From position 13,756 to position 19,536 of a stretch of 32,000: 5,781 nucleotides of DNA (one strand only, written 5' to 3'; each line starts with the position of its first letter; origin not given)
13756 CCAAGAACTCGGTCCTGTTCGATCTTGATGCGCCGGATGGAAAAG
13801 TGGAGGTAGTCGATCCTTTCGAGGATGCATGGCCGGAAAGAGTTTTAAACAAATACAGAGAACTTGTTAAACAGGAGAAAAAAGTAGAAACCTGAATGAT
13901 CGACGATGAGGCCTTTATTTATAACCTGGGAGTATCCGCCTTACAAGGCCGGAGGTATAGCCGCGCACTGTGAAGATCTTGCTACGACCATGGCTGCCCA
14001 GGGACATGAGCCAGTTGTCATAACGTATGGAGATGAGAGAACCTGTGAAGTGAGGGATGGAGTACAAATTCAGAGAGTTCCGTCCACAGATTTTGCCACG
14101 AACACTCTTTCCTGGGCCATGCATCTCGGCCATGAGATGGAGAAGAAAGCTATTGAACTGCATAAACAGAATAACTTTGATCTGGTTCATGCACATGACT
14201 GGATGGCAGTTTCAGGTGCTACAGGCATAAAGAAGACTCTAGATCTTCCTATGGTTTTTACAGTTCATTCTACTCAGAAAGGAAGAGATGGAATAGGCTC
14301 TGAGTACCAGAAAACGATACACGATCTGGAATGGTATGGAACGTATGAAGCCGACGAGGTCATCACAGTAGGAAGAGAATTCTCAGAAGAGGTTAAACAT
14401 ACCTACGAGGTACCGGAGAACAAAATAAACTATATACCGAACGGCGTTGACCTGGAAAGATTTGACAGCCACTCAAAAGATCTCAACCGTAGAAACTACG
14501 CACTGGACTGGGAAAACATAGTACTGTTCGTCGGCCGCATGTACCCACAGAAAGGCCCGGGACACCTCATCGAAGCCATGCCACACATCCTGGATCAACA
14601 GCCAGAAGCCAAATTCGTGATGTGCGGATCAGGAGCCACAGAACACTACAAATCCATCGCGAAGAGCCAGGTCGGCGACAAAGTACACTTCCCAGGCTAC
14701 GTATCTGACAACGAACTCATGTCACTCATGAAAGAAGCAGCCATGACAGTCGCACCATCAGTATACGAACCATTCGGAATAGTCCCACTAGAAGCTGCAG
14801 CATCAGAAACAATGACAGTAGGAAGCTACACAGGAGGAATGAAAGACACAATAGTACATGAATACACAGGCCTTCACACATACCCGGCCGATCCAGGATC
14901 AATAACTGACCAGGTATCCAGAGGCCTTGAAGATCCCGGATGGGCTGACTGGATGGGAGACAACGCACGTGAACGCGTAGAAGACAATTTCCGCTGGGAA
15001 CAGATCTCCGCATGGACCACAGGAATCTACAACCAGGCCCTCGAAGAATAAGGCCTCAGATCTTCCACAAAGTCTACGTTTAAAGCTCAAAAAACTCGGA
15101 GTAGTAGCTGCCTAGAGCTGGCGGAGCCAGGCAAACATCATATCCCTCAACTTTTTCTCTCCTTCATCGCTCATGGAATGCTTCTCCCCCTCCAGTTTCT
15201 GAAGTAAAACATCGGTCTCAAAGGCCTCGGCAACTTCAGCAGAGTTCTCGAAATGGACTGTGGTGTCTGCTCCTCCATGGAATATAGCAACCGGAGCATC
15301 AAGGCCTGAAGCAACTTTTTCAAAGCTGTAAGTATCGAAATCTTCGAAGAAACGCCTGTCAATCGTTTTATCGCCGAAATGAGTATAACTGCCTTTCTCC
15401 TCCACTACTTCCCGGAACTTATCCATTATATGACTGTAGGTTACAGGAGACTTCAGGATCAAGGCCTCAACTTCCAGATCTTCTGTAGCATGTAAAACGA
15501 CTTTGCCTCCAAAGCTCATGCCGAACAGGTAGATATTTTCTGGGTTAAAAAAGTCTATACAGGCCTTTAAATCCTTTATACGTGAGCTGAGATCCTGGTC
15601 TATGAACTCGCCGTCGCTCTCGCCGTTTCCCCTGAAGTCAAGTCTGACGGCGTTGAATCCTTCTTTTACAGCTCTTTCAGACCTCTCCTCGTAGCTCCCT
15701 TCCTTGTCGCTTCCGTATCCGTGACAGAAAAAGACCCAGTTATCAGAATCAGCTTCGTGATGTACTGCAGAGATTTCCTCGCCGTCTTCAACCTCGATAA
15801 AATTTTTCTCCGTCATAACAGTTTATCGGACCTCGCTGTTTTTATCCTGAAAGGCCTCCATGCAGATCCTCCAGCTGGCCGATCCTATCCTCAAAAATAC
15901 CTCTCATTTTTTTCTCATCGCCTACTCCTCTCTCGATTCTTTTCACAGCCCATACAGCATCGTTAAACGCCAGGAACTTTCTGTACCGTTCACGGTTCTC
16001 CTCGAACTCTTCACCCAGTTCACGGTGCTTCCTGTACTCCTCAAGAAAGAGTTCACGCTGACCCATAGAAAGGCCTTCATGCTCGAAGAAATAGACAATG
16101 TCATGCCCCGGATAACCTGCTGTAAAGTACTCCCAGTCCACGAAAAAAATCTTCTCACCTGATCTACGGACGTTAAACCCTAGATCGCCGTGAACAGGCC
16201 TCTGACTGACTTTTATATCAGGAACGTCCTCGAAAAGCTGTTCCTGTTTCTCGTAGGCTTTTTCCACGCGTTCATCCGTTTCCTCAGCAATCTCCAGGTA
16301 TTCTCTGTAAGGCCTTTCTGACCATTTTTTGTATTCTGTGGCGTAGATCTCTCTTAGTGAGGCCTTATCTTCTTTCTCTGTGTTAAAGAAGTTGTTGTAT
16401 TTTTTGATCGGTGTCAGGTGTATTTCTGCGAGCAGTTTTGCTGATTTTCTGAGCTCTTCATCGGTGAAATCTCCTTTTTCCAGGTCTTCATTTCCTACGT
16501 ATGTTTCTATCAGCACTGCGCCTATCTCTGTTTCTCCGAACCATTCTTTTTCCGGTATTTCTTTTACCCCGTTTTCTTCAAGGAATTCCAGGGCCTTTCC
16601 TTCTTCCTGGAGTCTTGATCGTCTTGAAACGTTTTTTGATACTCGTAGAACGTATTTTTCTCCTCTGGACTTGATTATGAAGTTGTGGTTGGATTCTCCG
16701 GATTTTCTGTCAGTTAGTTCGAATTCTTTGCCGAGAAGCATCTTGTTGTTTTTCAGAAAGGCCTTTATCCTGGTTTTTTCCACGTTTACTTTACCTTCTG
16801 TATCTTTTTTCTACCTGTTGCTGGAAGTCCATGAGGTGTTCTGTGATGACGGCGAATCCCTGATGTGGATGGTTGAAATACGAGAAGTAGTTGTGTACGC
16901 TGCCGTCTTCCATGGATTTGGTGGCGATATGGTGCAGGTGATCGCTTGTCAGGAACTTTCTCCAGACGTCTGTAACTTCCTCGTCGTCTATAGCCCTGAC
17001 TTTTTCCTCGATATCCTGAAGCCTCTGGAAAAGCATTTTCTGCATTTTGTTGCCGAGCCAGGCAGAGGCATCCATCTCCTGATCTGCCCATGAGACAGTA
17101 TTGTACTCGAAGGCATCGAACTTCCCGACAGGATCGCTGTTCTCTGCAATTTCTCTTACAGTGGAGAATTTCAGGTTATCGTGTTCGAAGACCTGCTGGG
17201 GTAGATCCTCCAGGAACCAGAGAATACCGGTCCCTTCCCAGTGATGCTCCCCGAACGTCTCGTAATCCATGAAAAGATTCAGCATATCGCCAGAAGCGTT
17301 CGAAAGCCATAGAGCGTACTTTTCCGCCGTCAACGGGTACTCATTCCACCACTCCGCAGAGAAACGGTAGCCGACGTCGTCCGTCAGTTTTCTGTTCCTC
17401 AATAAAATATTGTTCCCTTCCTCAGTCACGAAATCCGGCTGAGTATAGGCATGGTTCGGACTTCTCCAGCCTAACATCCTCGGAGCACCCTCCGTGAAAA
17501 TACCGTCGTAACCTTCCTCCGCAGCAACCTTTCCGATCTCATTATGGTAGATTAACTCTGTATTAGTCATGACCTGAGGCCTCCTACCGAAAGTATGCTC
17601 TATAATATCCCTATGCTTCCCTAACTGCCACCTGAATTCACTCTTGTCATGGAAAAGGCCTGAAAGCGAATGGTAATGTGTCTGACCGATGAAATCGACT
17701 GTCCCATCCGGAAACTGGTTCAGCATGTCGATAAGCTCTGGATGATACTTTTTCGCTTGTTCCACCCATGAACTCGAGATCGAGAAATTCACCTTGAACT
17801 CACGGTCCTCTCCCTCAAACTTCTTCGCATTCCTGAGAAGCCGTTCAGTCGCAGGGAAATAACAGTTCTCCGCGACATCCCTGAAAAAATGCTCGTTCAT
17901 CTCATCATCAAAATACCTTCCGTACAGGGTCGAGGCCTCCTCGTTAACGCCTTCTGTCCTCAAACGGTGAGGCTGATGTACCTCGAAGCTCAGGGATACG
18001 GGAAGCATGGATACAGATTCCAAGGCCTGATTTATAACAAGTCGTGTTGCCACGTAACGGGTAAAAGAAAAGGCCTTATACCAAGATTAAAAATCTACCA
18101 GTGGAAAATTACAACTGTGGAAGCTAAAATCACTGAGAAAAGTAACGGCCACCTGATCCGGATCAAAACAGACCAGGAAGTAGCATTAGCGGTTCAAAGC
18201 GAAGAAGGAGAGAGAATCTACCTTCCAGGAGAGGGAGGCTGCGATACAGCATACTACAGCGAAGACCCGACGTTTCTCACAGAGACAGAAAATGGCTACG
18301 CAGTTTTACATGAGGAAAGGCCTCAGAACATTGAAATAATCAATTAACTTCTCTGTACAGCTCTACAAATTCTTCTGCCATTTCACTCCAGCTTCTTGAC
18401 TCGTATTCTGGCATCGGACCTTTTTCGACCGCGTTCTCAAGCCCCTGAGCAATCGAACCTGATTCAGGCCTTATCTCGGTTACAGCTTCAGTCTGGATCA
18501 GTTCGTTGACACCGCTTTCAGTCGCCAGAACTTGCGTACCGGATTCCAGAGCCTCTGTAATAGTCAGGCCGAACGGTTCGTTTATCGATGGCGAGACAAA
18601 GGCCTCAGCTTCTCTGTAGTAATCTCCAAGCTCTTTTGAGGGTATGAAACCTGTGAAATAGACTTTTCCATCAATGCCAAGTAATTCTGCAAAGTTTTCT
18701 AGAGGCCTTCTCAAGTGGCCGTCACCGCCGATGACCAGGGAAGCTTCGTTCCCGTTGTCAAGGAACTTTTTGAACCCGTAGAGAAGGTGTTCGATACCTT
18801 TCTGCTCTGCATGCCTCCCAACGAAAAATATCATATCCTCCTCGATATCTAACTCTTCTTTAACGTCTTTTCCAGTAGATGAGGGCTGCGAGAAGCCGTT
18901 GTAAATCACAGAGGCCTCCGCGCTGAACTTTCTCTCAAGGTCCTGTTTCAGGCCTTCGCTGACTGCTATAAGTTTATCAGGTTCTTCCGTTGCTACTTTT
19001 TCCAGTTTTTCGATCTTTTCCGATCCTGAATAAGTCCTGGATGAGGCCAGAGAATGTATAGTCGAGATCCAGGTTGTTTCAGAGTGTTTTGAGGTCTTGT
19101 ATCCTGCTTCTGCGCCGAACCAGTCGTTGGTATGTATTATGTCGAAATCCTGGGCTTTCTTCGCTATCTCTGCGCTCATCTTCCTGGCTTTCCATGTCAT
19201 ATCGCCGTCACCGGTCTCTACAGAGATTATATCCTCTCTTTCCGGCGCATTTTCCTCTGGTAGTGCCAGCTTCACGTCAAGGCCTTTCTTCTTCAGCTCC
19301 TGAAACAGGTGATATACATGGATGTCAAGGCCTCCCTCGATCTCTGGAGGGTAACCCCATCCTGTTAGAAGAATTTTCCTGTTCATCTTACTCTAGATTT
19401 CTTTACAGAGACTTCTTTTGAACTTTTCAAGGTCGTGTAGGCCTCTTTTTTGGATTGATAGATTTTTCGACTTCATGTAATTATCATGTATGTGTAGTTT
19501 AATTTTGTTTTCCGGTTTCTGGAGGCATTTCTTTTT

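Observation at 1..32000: Extreme over-representation of the palindrome AGGCCT (about one copy per 250 bp)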

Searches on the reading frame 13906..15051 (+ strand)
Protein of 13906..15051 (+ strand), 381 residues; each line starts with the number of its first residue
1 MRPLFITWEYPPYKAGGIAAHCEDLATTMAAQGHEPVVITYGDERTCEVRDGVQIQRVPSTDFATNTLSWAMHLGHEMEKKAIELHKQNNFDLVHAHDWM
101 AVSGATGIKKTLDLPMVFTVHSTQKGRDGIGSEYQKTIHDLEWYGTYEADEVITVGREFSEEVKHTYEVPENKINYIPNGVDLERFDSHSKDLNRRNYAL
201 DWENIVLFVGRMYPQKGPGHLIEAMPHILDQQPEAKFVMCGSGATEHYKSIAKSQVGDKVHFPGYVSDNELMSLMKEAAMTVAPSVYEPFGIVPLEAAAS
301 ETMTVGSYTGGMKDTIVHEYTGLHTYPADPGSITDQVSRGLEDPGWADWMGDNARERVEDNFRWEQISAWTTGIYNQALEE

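Call 7: search_protein_families(library=pfam, proteins=[window:13906-15051:+])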
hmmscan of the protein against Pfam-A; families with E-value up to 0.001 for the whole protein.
window:13906-15051:+ (381 aa): 7 families
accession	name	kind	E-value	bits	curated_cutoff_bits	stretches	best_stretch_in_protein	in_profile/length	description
PF00534.26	Glycos_transf_1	-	1.5e-36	126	26.4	1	195-357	6-172/172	Glycosyl transferases group 1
PF13692.12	Glyco_trans_1_4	-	7.3e-29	101.3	27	1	204-343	2-142/142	Glycosyl transferases group 1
PF13439.12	Glyco_transf_4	-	1e-28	100.9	28.5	1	16-185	2-170/170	Glycosyltransferase Family 4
PF08323.17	Glyco_transf_5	-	4.3e-17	63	22.7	2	80-167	116-228/239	Starch synthase catalytic domain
PF13579.12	Glyco_trans_4_4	-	5.3e-17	63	29.7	1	16-180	1-158/158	Glycosyl transferase 4-like domain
PF20706.3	GT4-conflict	-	7.6e-13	48.6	26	1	14-316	10-320/385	Family 4 Glycosyltransferase in conflict systems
PF13524.12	Glyco_trans_1_2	-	0.00022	21.6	25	1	230-366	10-137/144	Glycosyl transferase-like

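Call 30: find_encoding_contigs(protein=window:13906-15051:+, flank=10000, max_places=10)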
Protein window:13906-15051:+ (381 aa): 5 contigs read that carry it; 4 places shown.
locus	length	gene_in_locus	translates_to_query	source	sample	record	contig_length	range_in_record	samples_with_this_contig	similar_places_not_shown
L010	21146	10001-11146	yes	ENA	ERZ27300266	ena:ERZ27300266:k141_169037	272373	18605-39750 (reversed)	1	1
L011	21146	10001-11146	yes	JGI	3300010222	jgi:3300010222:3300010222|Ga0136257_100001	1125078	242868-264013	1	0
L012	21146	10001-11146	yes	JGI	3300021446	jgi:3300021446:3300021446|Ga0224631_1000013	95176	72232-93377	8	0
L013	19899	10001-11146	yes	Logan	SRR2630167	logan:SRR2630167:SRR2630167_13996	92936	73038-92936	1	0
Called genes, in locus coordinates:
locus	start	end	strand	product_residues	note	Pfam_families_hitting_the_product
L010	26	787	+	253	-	PF00142:Fer4_NifH (faint), PF01656:CbiA, PF02374:ArsA_ATPase, PF06564:CBP_BcsQ, PF10609:ParA, PF13614:AAA_31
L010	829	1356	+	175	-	PF11969:DcpS_C, PF01230:HIT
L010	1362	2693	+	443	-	PF02878:PGM_PMM_I, PF02879:PGM_PMM_II, PF02880:PGM_PMM_III, PF00408:PGM_PMM_IV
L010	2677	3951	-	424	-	PF04587:ADP_PFK_GK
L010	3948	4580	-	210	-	PF00121:TIM, PF05690:ThiG (weak)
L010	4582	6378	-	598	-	PF06202:GDE_C, PF22422:MGH1-like_GH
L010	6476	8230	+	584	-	PF05693:Glycogen_syn, PF00534:Glycos_transf_1 (faint)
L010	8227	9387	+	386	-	-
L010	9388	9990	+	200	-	PF13439:Glyco_transf_4, PF13579:Glyco_trans_4_4, PF08323:Glyco_transf_5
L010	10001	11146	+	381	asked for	PF08323:Glyco_transf_5 (weak), PF20706:GT4-conflict, PF13439:Glyco_transf_4, PF13579:Glyco_trans_4_4, PF08323:Glyco_transf_5, PF00534:Glycos_transf_1, PF13692:Glyco_trans_1_4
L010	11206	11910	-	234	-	PF02129:Peptidase_S15 (faint), PF12146:Hydrolase_4, PF00561:Abhydrolase_1 (weak), PF00326:Peptidase_S9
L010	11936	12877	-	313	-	PF01636:APH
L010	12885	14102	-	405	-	PF03065:Glyco_hydro_57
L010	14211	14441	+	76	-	PF24350:DUF7510 (weak)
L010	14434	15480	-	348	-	PF08323:Glyco_transf_5 (faint), PF13439:Glyco_transf_4, PF13579:Glyco_trans_4_4 (weak), PF20706:GT4-conflict, PF00534:Glycos_transf_1, PF13692:Glyco_trans_1_4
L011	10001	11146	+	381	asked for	PF08323:Glyco_transf_5 (weak), PF20706:GT4-conflict, PF13439:Glyco_transf_4, PF13579:Glyco_trans_4_4, PF08323:Glyco_transf_5, PF00534:Glycos_transf_1, PF13692:Glyco_trans_1_4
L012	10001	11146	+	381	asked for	PF08323:Glyco_transf_5 (weak), PF20706:GT4-conflict, PF13439:Glyco_transf_4, PF13579:Glyco_trans_4_4, PF08323:Glyco_transf_5, PF00534:Glycos_transf_1, PF13692:Glyco_trans_1_4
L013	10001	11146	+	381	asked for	PF08323:Glyco_transf_5 (weak), PF20706:GT4-conflict, PF13439:Glyco_transf_4, PF13579:Glyco_trans_4_4, PF08323:Glyco_transf_5, PF00534:Glycos_transf_1, PF13692:Glyco_trans_1_4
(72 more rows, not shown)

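Call 59: find_related_loci(query=A1, collection=metagenome_contigs, flank=10000)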
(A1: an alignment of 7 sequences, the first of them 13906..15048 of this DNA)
Query A1 (381 aa) in metagenome_contigs; peptide patterns used: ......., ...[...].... (x = any residue, [..] = any of these).
600 stretches matched a pattern (row limit reached: there are more); 559 encode a relative of the query (tblastn E <= 1e-3); the best 80 are kept; 80 distinct loci.
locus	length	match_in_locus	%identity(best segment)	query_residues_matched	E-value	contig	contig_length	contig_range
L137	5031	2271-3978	83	1-380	0e+0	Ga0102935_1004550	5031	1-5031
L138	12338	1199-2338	82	1-380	0e+0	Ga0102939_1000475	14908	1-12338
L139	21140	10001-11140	83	1-380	0e+0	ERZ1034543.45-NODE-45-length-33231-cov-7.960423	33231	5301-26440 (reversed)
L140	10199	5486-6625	82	1-380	0e+0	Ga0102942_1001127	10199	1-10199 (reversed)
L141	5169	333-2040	82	1-380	0e+0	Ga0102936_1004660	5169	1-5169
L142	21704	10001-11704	82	1-380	0e+0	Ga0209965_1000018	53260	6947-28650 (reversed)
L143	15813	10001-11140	82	1-380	0e+0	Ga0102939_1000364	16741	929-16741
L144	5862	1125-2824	81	1-379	0e+0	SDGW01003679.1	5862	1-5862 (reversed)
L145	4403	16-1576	80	1-381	0e+0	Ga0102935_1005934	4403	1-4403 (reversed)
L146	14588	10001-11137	80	1-379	0e+0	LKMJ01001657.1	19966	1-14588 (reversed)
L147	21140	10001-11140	79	1-380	0e+0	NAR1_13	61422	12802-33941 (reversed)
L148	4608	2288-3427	78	1-380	0e+0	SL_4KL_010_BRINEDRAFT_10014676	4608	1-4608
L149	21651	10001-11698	78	1-381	0e+0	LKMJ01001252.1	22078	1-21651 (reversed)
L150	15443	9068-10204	80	1-379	0e+0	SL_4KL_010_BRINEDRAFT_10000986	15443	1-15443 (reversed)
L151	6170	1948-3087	79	1-380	0e+0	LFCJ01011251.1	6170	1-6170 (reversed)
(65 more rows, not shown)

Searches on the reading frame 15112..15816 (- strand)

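Call 7: search_protein_families(library=pfam, proteins=[window:15112-15816:-])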
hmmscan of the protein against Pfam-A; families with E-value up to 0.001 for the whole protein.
window:15112-15816:- (234 aa): 7 families
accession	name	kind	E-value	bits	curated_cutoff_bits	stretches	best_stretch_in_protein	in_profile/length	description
PF12146.15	Hydrolase_4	-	2.3e-17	63.5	27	1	25-129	4-114/239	Serine aminopeptidase, S33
PF00326.27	Peptidase_S9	-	1e-10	41.9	22.6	1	51-233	12-208/213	Prolyl oligopeptidase family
PF00561.26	Abhydrolase_1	-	2e-09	37.9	25.8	1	27-135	2-113/245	alpha/beta hydrolase fold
PF02129.25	Peptidase_S15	-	4.3e-06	27.1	23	1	43-118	38-122/262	X-Pro dipeptidyl-peptidase (S15 family)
PF12697.13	Abhydrolase_6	-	1.2e-05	26.5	26.3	1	28-127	1-98/217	Alpha/beta hydrolase family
PF02230.22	Abhydrolase_2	-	5.1e-05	23.7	23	0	21-44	10-33/217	Phospholipase/Carboxylesterase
PF20434.5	BD-FAE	-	0.00014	21.9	26.8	0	37-197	31-213/215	BD-FAE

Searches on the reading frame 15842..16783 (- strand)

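Call 7: search_protein_families(library=pfam, proteins=[window:15842-16783:-])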
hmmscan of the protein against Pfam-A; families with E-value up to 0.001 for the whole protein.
window:15842-16783:- (313 aa): 2 families
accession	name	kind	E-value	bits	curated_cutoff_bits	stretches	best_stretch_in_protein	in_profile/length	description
PF01636.29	APH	-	3.4e-15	56.9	23.2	1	24-255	3-230/239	Phosphotransferase enzyme family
PF01633.27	Choline_kinase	-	0.00018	21.4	29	1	28-235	6-206/300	Choline/ethanolamine kinase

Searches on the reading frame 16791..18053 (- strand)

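Call 7: search_protein_families(library=pfam, proteins=[window:16791-18053:-])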
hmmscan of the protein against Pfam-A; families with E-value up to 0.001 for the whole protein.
window:16791-18053:- (420 aa): 1 family
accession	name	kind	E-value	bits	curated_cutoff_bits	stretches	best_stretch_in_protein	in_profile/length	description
PF03065.20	Glyco_hydro_57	-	2.4e-69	234.3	21.2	1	21-308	2-284/291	Glycosyl hydrolase family 57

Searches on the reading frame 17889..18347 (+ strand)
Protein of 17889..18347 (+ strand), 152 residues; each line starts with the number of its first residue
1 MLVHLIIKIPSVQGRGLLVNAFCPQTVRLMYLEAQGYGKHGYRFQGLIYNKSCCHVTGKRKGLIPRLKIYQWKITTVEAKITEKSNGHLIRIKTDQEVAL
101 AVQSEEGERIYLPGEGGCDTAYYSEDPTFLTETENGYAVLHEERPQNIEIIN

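Call 8: search_protein_families(library=pfam, proteins=[window:17889-18347:+])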
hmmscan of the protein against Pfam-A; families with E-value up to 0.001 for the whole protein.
window:17889-18347:+ (152 aa): 1 family
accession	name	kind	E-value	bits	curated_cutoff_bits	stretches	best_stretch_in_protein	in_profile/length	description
PF24350.1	DUF7510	-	5e-09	36.8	27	1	84-117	8-41/109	Family of unknown function (DUF7510)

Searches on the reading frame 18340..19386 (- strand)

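Call 7: search_protein_families(library=pfam, proteins=[window:18340-19386:-])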
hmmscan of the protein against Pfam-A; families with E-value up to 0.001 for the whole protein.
window:18340-19386:- (348 aa): 6 families
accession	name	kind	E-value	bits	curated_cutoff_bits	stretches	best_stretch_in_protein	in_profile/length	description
PF00534.26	Glycos_transf_1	-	3.8e-27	95.4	26.4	1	176-322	8-158/172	Glycosyl transferases group 1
PF13692.12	Glyco_trans_1_4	-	1.9e-23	83.7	27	1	185-308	3-125/142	Glycosyl transferases group 1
PF13439.12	Glyco_transf_4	-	2e-16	60.9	28.5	1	18-164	2-165/170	Glycosyltransferase Family 4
PF08323.17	Glyco_transf_5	-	1.7e-09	38.2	22.7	1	69-123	116-178/239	Starch synthase catalytic domain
PF20706.3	GT4-conflict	-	1.9e-09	37.5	26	1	120-304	131-327/385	Family 4 Glycosyltransferase in conflict systems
PF13579.12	Glyco_trans_4_4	-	5e-07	30.6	29.7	1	18-164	1-158/158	Glycosyl transferase 4-like domain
